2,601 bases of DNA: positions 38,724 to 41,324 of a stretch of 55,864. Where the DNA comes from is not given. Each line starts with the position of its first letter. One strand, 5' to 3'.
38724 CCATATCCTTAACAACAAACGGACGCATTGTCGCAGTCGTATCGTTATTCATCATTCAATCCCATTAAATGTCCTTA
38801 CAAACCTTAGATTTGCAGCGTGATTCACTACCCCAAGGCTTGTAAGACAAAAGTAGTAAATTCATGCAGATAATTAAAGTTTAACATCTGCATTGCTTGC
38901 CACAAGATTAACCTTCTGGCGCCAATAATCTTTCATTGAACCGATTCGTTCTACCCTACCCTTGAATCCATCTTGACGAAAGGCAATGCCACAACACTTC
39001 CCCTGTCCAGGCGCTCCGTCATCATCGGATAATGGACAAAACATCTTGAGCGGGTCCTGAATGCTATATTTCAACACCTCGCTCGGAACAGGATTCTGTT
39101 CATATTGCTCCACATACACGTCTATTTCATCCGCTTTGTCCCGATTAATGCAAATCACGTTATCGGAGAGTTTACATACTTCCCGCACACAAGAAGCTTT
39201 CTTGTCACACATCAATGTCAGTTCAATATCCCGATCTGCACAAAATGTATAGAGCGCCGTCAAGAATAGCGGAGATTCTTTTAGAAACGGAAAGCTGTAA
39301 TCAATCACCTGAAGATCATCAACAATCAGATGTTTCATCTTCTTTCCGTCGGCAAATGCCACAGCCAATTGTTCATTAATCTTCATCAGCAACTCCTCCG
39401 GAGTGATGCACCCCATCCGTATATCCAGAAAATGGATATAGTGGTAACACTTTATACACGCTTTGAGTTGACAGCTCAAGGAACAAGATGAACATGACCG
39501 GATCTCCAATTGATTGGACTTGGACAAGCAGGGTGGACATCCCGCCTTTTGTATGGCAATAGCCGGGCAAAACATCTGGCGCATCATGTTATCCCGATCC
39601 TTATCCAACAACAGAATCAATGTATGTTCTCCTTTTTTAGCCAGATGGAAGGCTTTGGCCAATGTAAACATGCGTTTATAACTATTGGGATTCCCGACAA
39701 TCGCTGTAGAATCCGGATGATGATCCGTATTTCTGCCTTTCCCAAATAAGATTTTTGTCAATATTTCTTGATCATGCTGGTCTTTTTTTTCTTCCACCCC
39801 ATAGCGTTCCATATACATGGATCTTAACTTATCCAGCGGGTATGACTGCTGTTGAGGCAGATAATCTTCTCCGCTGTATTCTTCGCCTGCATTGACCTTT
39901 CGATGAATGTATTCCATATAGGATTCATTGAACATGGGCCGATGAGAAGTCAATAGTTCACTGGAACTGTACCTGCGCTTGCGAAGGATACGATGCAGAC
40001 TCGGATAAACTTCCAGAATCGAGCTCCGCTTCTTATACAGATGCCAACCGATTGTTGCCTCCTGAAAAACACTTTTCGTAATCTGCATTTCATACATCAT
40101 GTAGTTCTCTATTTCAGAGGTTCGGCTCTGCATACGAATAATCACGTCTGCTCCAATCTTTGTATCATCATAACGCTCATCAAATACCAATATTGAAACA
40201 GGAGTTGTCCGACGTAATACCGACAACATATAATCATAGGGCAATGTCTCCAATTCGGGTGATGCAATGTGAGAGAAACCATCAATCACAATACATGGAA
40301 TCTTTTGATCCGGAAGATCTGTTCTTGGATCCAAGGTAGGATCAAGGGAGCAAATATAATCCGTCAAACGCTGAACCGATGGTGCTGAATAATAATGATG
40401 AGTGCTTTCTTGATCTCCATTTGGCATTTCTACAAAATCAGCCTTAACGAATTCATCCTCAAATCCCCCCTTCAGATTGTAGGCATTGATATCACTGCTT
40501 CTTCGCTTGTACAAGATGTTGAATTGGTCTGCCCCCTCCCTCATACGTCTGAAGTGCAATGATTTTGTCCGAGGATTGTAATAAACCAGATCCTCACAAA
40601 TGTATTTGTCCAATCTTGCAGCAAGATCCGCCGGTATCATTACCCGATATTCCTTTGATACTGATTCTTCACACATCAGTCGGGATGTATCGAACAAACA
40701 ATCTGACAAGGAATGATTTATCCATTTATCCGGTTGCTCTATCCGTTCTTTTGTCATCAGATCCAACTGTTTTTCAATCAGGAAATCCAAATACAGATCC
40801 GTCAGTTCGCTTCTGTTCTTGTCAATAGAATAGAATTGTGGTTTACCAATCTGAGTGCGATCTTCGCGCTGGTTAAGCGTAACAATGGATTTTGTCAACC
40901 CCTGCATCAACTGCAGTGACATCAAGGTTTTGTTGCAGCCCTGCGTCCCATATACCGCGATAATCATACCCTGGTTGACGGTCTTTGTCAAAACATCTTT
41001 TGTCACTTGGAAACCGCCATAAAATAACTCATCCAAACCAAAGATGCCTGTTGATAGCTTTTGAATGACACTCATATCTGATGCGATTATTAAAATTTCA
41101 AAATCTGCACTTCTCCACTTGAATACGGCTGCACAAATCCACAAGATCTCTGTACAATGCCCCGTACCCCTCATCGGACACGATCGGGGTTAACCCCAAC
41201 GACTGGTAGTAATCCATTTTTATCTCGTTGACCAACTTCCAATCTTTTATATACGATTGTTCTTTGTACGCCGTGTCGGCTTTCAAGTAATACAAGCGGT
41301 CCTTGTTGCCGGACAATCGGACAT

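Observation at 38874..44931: TIR-STAND-TPR / SIR2 / double KaiC-like ATPase cassette: candidate undescribed NAD+-targeting anti-phage system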

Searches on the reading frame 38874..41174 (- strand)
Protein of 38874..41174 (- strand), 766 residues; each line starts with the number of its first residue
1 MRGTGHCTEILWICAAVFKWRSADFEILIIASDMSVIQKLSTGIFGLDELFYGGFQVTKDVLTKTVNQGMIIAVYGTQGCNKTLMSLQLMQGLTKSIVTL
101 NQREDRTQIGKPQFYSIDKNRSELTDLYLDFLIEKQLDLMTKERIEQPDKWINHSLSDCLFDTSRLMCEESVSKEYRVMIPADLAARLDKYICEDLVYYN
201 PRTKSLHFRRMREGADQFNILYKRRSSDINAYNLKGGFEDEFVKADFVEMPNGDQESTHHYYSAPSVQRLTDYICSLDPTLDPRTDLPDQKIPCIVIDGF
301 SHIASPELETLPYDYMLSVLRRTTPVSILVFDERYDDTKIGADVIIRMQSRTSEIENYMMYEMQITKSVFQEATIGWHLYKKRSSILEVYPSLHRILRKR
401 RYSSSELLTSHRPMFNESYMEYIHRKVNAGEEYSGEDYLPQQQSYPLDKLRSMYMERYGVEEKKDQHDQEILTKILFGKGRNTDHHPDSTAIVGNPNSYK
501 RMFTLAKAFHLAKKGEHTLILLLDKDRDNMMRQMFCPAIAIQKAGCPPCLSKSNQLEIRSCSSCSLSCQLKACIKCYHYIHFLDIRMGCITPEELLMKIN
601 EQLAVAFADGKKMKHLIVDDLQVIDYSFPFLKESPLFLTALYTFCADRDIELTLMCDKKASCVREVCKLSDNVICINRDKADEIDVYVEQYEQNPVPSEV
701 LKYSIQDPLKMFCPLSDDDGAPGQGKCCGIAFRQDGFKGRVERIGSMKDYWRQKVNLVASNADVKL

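Call 3: search_protein_families(library=pfam, proteins=[window:38874-41174:-], max_evalue=0.1)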
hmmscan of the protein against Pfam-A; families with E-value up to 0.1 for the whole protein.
window:38874-41174:- (766 aa): 2 families
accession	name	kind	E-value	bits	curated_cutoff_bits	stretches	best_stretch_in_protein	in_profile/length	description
PF06745.19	ATPase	-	5.3e-05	23.1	26.6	1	41-92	2-43/231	KaiC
PF13401.12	AAA_22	-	0.021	15.6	27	0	69-160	5-83/130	AAA domain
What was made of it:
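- On KaiC family (PF06745; clock-type): The Pfam score of 23.1 is below the 26.6 cut-off (call 3).
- Closest known: KaiC circadian clock ATPase and KaiC-like proteins. Same: The N-terminal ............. motif hits Pfam PF06745 (call 3).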

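Call 4: search_protein_families(library=padloc, proteins=[window:38874-41174:-], max_evalue=0.1)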
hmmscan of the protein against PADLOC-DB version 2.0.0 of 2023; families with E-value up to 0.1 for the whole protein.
window:38874-41174:- (766 aa): 0 families
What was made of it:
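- On SIR2-HerA: No PADLOC HerA hit (call 4).
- Closest known: SIR2-HerA. Different: There are no PADLOC HerA or SIR2 model hits (call 4).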

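Call 5: search_protein_families(library=ncbifam, proteins=[window:38874-41174:-], max_evalue=0.1)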
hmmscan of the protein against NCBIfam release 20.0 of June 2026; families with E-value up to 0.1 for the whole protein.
window:38874-41174:- (766 aa): 3 families
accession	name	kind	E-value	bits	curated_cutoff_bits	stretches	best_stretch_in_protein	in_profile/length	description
NF006799.0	PRK09302.1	equivalog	0.00012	20.8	408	1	35-94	8-57/515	circadian clock protein KaiC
TIGR03880.1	KaiC_arch_3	hypoth_equivalog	0.00058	19.4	249.45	0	43-106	1-58/224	KaiC domain-containing protein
TIGR03881.1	KaiC_arch_4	hypoth_equivalog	0.02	14.6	247.8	0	40-94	3-47/231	KaiC domain-containing protein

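Call 9: find_homologous_proteins(query=window:38874-41075:-)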
Query window:38874-41075:- (733 aa): 78 proteins with E <= 0.001 among 7531 candidates.
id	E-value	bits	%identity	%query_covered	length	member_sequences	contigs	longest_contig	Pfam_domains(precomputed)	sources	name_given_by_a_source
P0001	0.0e+0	1680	99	100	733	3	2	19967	PF06745.20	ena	-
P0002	1.3e-154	534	40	98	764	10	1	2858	-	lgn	-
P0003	6.5e-145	502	37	98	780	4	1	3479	PF06745.20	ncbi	-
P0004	9.9e-140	485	36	98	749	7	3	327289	-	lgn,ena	-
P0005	1.4e-132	462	34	98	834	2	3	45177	-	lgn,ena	-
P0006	2.4e-130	454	34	98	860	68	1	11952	-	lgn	-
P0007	5.3e-129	450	36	99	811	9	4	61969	-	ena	-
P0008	5.6e-127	443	34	99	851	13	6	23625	-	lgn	-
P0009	3.2e-126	440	35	98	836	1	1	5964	PF06745.20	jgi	-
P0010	6.5e-125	436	34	99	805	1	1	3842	-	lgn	-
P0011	4.0e-123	430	34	98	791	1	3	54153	-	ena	-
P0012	3.4e-122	427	34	93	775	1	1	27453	-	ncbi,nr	ncbi:MAG: hypothetical protein NC548_28680 [Lachnospiraceae bacterium]|nr:hypothetical protein [Lach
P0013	1.3e-118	415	32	99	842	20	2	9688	-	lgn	-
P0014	2.0e-117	411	36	100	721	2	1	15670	PF06745.20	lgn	-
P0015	4.6e-117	410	35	98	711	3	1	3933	PF06745.20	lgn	-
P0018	5.4e-116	407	34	99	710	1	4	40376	PF06745.20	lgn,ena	-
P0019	1.2e-115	406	34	99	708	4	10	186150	PF06745.20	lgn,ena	-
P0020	9.1e-115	403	34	98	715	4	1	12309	PF06745.20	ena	-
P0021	1.5e-114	402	35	99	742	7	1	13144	PF06745.20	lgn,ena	-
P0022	2.0e-114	402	34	98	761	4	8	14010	PF06745.20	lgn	-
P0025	2.8e-113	398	36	99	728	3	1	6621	PF06745.20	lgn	-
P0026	3.3e-113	397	36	99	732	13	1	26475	PF06745.20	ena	-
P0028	1.2e-112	396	36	99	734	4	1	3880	PF06745.20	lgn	-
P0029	1.3e-111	392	35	98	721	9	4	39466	PF06745.20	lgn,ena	-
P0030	3.1e-111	391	36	99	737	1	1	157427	PF06745.20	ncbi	-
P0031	6.1e-110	387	35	99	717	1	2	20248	PF06745.20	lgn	-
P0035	1.0e-104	369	35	88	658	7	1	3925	PF06745.20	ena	-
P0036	1.3e-104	369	34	98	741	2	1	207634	PF06745.20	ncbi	-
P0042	5.3e-101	357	32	98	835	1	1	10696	PF06745.20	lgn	-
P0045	1.8e-100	355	33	98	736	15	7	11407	PF06745.20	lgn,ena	-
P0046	2.3e-100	355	31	98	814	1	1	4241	PF06745.20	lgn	-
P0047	2.6e-99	352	30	75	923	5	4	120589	-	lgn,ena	-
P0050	1.6e-95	339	31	99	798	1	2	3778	PF06745.20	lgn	-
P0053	1.5e-93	332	29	99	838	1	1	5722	PF06745.20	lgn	-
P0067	1.8e-78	283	29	99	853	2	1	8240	PF06745.20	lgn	-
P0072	1.5e-72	263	33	79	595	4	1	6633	PF06745.20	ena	-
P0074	1.8e-66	243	33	75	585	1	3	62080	PF06745.20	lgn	-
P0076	9.9e-27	112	23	61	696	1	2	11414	PF06745.20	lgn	-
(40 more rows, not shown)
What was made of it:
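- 38874..41075 (-): Double KaiC-like (RecA-superfamily) protein, 733 aa; predicted ring-forming sensor or scaffold partner of the SIR2. 78 homologous clusters (call 9).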

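Call 10: find_encoding_contigs(protein=P0004, flank=8000, max_places=3)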
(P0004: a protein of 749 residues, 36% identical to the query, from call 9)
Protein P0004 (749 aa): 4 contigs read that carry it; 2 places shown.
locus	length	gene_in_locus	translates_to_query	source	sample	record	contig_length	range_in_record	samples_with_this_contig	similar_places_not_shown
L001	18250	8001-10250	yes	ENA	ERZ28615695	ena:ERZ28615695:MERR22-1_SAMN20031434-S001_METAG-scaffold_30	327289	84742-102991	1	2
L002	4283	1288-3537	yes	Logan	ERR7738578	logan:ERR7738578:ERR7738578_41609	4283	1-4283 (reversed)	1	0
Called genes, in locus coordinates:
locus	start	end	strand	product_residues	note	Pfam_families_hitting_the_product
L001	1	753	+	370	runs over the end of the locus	PF08392:FAE1_CUT1_RppA, PF00108:Thiolase_N (weak), PF08545:ACP_syn_III, PF08541:ACP_syn_III_C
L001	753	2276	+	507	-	PF00501:AMP-binding, PF13193:AMP-binding_C (weak)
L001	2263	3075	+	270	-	PF00583:Acetyltransf_1, PF13673:Acetyltransf_10, PF13508:Acetyltransf_7, PF08445:FR47 (weak)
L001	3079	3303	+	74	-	-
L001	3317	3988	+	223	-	PF13561:adh_short_C2, PF00106:adh_short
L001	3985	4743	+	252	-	PF08659:KR (weak), PF00106:adh_short, PF13561:adh_short_C2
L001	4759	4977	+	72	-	-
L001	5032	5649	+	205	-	PF00753:Lactamase_B, PF23023:Anti-Pycsar_Apyc1 (weak)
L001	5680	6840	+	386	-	PF01041:DegT_DnrJ_EryC1, PF00155:Aminotran_1_2 (faint)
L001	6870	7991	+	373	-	PF13289:SIR2_2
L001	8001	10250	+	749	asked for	-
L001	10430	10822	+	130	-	PF04397:LytTR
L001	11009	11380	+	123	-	PF11351:GTA_holin_3TM (weak)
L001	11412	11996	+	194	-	PF01510:Amidase_2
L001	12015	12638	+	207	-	-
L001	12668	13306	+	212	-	PF19781:DUF6266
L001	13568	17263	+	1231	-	PF18076:FGAR-AT_N, PF18072:FGAR-AT_linker, PF02769:AIRS_C, PF22689:FGAR-AT_PurM_N-like, PF02769:AIRS_C, PF13507:GATase_5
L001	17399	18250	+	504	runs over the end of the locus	PF13360:PQQ_2 (weak)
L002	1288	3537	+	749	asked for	-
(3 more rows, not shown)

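Call 11: find_encoding_contigs(protein=P0019, flank=8000, max_places=3)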
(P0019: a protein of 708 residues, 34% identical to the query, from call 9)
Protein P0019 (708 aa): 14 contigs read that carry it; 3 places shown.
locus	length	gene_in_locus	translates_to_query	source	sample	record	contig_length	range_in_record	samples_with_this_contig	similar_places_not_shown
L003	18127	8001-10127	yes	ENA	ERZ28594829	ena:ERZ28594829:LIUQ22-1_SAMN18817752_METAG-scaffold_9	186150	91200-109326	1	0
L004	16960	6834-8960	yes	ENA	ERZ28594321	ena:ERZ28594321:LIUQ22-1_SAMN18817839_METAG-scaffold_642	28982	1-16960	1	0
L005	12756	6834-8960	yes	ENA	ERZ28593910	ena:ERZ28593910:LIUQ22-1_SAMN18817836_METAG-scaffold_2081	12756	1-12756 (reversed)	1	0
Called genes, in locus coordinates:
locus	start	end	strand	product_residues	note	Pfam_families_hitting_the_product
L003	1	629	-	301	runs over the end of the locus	PF07751:Abi_2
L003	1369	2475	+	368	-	-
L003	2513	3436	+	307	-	-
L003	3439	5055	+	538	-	-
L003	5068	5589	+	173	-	-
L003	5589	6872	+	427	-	-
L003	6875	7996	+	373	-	PF13289:SIR2_2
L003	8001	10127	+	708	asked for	PF06745:ATPase (faint)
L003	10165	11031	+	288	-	-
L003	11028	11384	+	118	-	-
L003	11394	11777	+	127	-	-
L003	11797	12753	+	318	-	-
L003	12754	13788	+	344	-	-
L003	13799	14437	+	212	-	-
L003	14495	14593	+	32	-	-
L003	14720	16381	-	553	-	PF02878:PGM_PMM_I, PF02879:PGM_PMM_II, PF02880:PGM_PMM_III, PF00408:PGM_PMM_IV (faint)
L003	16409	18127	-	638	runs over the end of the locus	PF01182:Glucosamine_iso, PF02585:PIG-L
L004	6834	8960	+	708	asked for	PF06745:ATPase (faint)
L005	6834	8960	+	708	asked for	PF06745:ATPase (faint)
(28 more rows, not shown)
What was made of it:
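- Abi_2 (L003, call 11).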

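Call 12: find_encoding_contigs(protein=P0036, flank=8000, max_places=3)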
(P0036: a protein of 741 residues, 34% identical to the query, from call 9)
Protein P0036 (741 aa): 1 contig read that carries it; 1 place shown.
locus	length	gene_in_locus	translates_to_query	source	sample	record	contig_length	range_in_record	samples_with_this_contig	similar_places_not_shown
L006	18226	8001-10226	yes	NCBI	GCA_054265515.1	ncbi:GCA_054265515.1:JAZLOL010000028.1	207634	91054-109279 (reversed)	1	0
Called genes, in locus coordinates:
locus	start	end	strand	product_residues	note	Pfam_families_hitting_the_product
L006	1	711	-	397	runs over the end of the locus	-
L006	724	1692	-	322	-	PF03837:RecT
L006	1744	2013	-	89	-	-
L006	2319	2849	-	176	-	-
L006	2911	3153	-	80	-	-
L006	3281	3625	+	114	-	-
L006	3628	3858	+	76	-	-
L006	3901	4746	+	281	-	PF10137:CAP12-PCTIR_TIR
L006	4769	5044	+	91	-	-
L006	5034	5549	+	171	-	PF01978:TrmB (weak)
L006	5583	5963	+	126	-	-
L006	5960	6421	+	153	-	-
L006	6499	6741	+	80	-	-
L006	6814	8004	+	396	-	PF13289:SIR2_2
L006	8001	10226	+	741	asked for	PF06745:ATPase (faint)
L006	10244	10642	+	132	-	-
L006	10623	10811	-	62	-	-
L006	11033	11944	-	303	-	PF00930:DPPIV_N, PF26550:Tricorn_2nd, PF26549:Tricorn_N, PF07676:PD40 (weak)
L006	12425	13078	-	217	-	-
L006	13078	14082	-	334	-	PF04231:Endonuclease_1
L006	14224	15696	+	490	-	PF12801:Fer4_5, PF12801:Fer4_5 (weak), PF12838:Fer4_7 (weak), PF13187:Fer4_9 (weak), PF12838:Fer4_7, PF13187:Fer4_9 (weak), PF00037:Fer4 (weak), PF12797:Fer4_2 (weak), +5 more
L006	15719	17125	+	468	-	PF00248:Aldo_ket_red, PF13187:Fer4_9 (faint)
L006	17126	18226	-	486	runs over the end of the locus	PF03553:Na_H_antiporter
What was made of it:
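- CAP12-PCTIR TIR and RecT (L006, call 12).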

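Call 16: find_related_loci(query=A1, collection=genome_contigs, flank=8000)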
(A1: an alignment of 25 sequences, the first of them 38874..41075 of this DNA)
Query A1 (733 aa) in genome_contigs; peptide patterns used: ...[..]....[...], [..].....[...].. (x = any residue, [..] = any of these).
43 stretches matched a pattern; 22 encode a relative of the query (tblastn E <= 1e-3); 22 distinct loci.
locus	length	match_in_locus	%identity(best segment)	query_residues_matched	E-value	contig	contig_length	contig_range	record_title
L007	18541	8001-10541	34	5-724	6e-148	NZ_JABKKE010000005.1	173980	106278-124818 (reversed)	Xylanibacter rodentium strain PROD PROD_5, whole genome shotgun sequence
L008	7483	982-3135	37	4-724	4e-147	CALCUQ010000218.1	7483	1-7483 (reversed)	MAG TPA_asm: uncultured Bacteroidales bacterium isolate SRR6425771_bin.30_CONCOCT_v1.1_MAG genome assembly, contig: ERZ1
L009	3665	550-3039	33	4-732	3e-129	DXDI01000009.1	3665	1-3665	MAG TPA_asm: Candidatus Paraprevotella stercorigallinarum isolate 11093 MalCec4__C16223_L3665_SAMN03938738, whole genome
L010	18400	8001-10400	29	3-732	2e-93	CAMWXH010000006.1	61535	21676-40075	MAG TPA_asm: uncultured Porphyromonadaceae bacterium isolate SRR14411255_bin.6_metawrap_v1.3_MAG genome assembly, contig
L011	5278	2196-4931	28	4-725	3e-87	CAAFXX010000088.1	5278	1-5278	MAG TPA_asm: Bacteroidales bacterium, isolate HGM05245, WGS project CAAFXX010000000 data, contig: SRS475658_68_k119_2963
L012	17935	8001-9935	30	5-679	3e-85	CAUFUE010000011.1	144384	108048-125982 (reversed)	MAG TPA_asm: uncultured Bacteroides sp. isolate SRR13494517_bin.9_MetaWRAP_v1.3_MAG genome assembly, contig: ERZ19211354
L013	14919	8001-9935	29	4-667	2e-81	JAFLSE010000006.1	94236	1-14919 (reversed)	MAG: Prevotella sp. isolate HAN019 Seq6, whole genome shotgun sequence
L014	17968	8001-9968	29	4-667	7e-78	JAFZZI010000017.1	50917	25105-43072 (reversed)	MAG: Bacteroidaceae bacterium isolate RGIG8235 Water_buffalos_Rumen-5__c776006, whole genome shotgun sequence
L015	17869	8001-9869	29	6-679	7e-73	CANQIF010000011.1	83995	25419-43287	MAG: uncultured Alistipes sp. isolate Lapin-030__bin28 genome assembly, contig: Lapin-030__NODE_401_length_83995_cov_21.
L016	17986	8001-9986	28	5-720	2e-72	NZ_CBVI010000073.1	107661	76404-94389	Bacteroides timonensis isolate AP1, whole genome shotgun sequence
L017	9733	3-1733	28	81-658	7e-72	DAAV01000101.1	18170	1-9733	MAG TPA_asm: Bacteroidales bacterium H10 H10_contig_5516, whole genome shotgun sequence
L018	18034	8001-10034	27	5-679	5e-68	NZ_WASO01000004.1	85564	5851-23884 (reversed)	MAG: Paludibacter sp. isolate SA7853_bin1 NODE_54_length_85564_cov_216.350244, whole genome shotgun sequence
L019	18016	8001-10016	26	6-723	4e-74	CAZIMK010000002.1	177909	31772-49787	MAG TPA_asm: uncultured Paraprevotella sp. isolate SRP199465_co1_373 genome assembly, contig: NODE_61_length_177909_cov_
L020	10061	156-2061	27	5-679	2e-65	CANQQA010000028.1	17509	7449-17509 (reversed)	MAG: uncultured Bacteroidales bacterium isolate Lapin-011__bin66 genome assembly, contig: Lapin-011__NODE_3293_length_17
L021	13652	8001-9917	27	1-679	1e-72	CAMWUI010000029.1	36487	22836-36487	MAG TPA_asm: uncultured Paraprevotella sp. isolate SRR14411332_bin.4_metawrap_v1.3_MAG genome assembly, contig: NODE.149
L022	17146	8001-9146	23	261-647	5e-26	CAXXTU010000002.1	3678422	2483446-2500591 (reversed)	MAG: Candidatus Cloacimonadales bacterium isolate 26149a37-5947-436b-81b8-cd4381a243f8 genome assembly, contig: contig_2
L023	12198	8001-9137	22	231-646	4e-24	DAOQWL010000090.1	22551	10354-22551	MAG TPA_asm: Sedimentisphaerales bacterium isolate AMR_MDS_1063 NODE_2645_length_22551_cov_13.996133, whole genome shotg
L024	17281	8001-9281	24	171-651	2e-23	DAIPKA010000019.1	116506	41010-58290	MAG TPA_asm: Candidatus Hydrogenedentota bacterium isolate CTOTU18300 NODE_138_length_116506_cov_21.134907, whole genome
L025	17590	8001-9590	30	5-404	3e-21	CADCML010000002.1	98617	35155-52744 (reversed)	MAG: uncultured Bacteroidia bacterium isolate RUG14786 genome assembly, contig: RUG14786_asm_2, whole genome shotgun seq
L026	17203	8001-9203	23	262-662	7e-21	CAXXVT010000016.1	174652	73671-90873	MAG: Opitutales bacterium isolate 410b8f2b-6cbb-4c8a-be29-a4919bf524a0 genome assembly, contig: contig_16, whole genome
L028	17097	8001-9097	31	233-641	2e-13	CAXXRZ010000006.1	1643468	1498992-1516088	MAG: uncultured Draconibacterium sp. isolate e6f8527d-8532-42de-a18c-3e25f3ade8e3 genome assembly, contig: contig_6, who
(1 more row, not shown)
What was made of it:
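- The loci cover Bacteroidales plus Cloacimonadales, Sedimentisphaerales, Phycisphaerae, Hydrogenedentota and Opitutales (call 16).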

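Call 21: search_solved_structures(query=A1, max_evalue=1, show_alignments=2)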
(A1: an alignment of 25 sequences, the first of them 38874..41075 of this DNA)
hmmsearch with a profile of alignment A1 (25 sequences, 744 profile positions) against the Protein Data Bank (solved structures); distinct sequences matched with E-value up to 1: 0.

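Call 31: search_protein_families(library=pfam, proteins=[L012:10038-11351:+, L013:10101-11213:+, L014:10138-11151:+, L019:10044-11087:+, L018:10150-11301:+, L015:9984-11084:+, L013:11304-13595:+, L014:11185-13626:+, L008:3175-4542:+], max_evalue=0.01)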
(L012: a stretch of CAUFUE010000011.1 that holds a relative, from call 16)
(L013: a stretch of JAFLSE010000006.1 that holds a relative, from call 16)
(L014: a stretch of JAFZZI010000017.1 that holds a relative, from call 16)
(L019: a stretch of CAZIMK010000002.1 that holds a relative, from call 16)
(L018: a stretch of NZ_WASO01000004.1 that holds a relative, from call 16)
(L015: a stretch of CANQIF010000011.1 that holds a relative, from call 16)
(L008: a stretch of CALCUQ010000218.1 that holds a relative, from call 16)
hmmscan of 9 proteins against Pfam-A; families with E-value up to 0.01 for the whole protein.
L012:10038-11351:+ (437 aa): 1 family
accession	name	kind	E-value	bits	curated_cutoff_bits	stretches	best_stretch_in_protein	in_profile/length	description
PF12046.13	CCB1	-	0.0035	17.2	25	0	375-412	77-114/168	Cofactor assembly of complex C subunit B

L013:10101-11213:+ (370 aa): 0 families

L014:10138-11151:+ (337 aa): 0 families

L019:10044-11087:+ (347 aa): 0 families

L018:10150-11301:+ (383 aa): 0 families

L015:9984-11084:+ (366 aa): 0 families

L013:11304-13595:+ (763 aa): 0 families

L014:11185-13626:+ (813 aa): 9 families
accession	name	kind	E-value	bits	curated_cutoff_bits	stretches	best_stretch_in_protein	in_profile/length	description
PF13191.12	AAA_16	-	3.2e-10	41.2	32.6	1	7-201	2-160/167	AAA ATPase domain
PF13401.12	AAA_22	-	2.3e-06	28.4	27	1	28-93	5-71/130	AAA domain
PF01637.24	ATPase_2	-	2e-05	25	33.2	1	7-85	1-78/225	ATPase domain predominantly from Archaea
PF03266.21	NTPase_1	-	8.9e-05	22.8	23.9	0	31-56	2-27/168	NTPase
PF12775.13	AAA_7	-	0.00035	20.6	25.8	1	17-64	22-69/181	P-loop containing dynein motor region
PF04665.18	Pox_A32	-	0.0039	17.1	22.8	0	31-103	16-89/242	Poxvirus A32 protein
PF00910.28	RNA_helicase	-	0.0079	17.1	21.5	0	31-72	1-47/105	RNA helicase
PF02367.23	TsaE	-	0.0084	16.5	26.6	0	11-54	4-47/128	Threonylcarbamoyl adenosine biosynthesis protein TsaE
PF25201.1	nSTAND6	-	0.0087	16.5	27.7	0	21-82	11-72/148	Novel STAND NTPase 6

L008:3175-4542:+ (455 aa): 1 family
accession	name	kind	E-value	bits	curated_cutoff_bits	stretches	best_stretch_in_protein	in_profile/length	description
PF13289.12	SIR2_2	-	1.4e-16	61.3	24.5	1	286-420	3-128/141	SIR2-like domain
